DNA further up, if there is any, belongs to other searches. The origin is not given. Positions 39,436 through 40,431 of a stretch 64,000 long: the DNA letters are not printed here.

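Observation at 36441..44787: Translationally coupled six-gene envelope-modification operon (GT2, DUF2064, methyltransferase, cyt-b/Mo-oxidoreductase, membrane protein, GT87) with its own two-component system and epimerase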

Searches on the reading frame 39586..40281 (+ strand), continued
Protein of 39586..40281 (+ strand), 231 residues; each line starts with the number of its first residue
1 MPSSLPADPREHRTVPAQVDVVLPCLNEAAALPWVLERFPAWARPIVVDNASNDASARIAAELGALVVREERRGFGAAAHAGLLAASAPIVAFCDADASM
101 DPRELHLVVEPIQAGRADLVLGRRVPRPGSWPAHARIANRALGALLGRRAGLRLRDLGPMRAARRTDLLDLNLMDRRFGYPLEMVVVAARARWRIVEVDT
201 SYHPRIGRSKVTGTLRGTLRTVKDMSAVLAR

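Call 105: find_encoding_contigs(protein=P0513, flank=9000, max_places=1)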
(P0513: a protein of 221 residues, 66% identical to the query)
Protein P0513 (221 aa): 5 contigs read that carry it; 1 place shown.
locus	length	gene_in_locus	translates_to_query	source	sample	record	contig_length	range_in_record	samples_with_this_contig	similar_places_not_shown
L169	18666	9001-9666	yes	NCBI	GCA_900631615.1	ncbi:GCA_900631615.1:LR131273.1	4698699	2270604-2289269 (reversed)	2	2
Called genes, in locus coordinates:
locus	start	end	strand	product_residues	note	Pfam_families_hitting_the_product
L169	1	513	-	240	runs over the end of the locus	PF00072:Response_reg, PF00486:Trans_reg_C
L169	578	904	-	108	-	PF14542:Acetyltransf_CG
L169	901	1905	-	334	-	PF02678:Pirin, PF05726:Pirin_C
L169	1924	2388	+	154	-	PF02627:CMD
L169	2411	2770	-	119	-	-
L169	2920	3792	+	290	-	-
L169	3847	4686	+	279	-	PF00561:Abhydrolase_1, PF12146:Hydrolase_4 (weak), PF12697:Abhydrolase_6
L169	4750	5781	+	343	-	PF01073:3Beta_HSD, PF01370:Epimerase, PF04321:RmlD_sub_bind (faint), PF07993:NAD_binding_4 (faint), PF13460:NAD_binding_10, PF16363:GDP_Man_Dehyd, PF01370:Epimerase, PF16363:GDP_Man_Dehyd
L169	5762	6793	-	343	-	PF00512:HisKA, PF02518:HATPase_c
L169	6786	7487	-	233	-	PF00072:Response_reg, PF00486:Trans_reg_C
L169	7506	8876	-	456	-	-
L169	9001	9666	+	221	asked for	PF00535:Glycos_transf_2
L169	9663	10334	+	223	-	PF09837:DUF2064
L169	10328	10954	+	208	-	PF13489:Methyltransf_23 (faint)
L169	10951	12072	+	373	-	PF00174:Oxidored_molyb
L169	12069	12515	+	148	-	-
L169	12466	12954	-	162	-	PF13302:Acetyltransf_3, PF13420:Acetyltransf_4, PF00583:Acetyltransf_1, PF13673:Acetyltransf_10, PF13508:Acetyltransf_7, PF08445:FR47 (weak)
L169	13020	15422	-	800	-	-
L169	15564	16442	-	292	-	PF00378:ECH_1, PF16113:ECH_2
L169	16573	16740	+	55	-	-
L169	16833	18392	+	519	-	PF13569:DUF4132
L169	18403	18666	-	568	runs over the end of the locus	PF00171:Aldedh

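Call 106: find_encoding_contigs(protein=P0531, flank=9000, max_places=1)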
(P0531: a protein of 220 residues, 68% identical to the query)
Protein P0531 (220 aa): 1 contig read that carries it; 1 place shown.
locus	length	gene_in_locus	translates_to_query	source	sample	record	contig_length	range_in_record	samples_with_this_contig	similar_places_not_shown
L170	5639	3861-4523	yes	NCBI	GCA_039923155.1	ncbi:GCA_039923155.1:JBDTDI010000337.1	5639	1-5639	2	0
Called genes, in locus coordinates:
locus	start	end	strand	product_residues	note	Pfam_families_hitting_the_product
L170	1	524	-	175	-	?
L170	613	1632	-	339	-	PF00512:HisKA, PF02518:HATPase_c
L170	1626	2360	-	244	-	PF00072:Response_reg, PF00486:Trans_reg_C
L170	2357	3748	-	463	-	-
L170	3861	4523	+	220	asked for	PF13641:Glyco_tranf_2_3 (weak), PF00535:Glycos_transf_2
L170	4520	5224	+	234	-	PF09837:DUF2064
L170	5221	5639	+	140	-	?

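Call 109: search_protein_families(library=pfam, proteins=[L168:8527-9876:-, L169:7506-8876:-, L168:12055-13242:+, L168:13239-13685:+, L168:11346-12011:+], max_evalue=1)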
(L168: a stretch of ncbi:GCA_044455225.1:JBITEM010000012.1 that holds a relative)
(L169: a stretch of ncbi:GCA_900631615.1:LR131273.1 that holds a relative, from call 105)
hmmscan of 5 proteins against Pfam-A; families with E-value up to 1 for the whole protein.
L168:8527-9876:- (449 aa): 1 family
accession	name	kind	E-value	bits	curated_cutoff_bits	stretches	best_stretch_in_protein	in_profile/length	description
PF13231.12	PMT_2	-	0.0025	18.5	26.1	1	165-315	2-155/160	Dolichyl-phosphate-mannose-protein mannosyltransferase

L169:7506-8876:- (456 aa): 2 families
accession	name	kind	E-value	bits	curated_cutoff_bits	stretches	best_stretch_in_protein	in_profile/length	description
PF13231.12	PMT_2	-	0.0056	17.3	26.1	1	161-314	3-155/160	Dolichyl-phosphate-mannose-protein mannosyltransferase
PF17826.7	DUF5588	-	0.11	11.8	30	1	331-362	149-180/362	Family of unknown function (DUF5588)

L168:12055-13242:+ (395 aa): 1 family
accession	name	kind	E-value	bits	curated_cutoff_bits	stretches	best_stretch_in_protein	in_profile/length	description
PF00174.25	Oxidored_molyb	-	3.6e-24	85.7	24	1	258-393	5-160/169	Oxidoreductase molybdopterin binding domain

L168:13239-13685:+ (148 aa): 0 families

L168:11346-12011:+ (221 aa): 9 families
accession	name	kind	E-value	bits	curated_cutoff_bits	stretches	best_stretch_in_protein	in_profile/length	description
PF13489.12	Methyltransf_23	-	4.5e-06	26.9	27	1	58-151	26-118/164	Methyltransferase domain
PF13649.12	Methyltransf_25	-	8.6e-06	26.8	27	1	59-96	2-41/97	Methyltransferase domain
PF08242.18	Methyltransf_12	-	9.2e-06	26.8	30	1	59-145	1-96/98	Methyltransferase domain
PF08241.18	Methyltransf_11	-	4e-05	24.6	21.2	1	59-95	1-37/95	Methyltransferase domain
PF13847.12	Methyltransf_31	-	0.0032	17.6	27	1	58-94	7-46/145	Methyltransferase domain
PF07021.18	MetW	-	0.078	13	21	1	59-103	18-63/193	Methionine biosynthesis protein MetW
PF05175.20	MTS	-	0.19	11.8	23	1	55-93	32-72/170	Methyltransferase small domain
PF01728.25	FtsJ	-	0.2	12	24.1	1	56-87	23-56/181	FtsJ-like methyltransferase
PF06325.19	PrmA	-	0.34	10.8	22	1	59-93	166-201/296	Ribosomal protein L11 methyltransferase (PrmA)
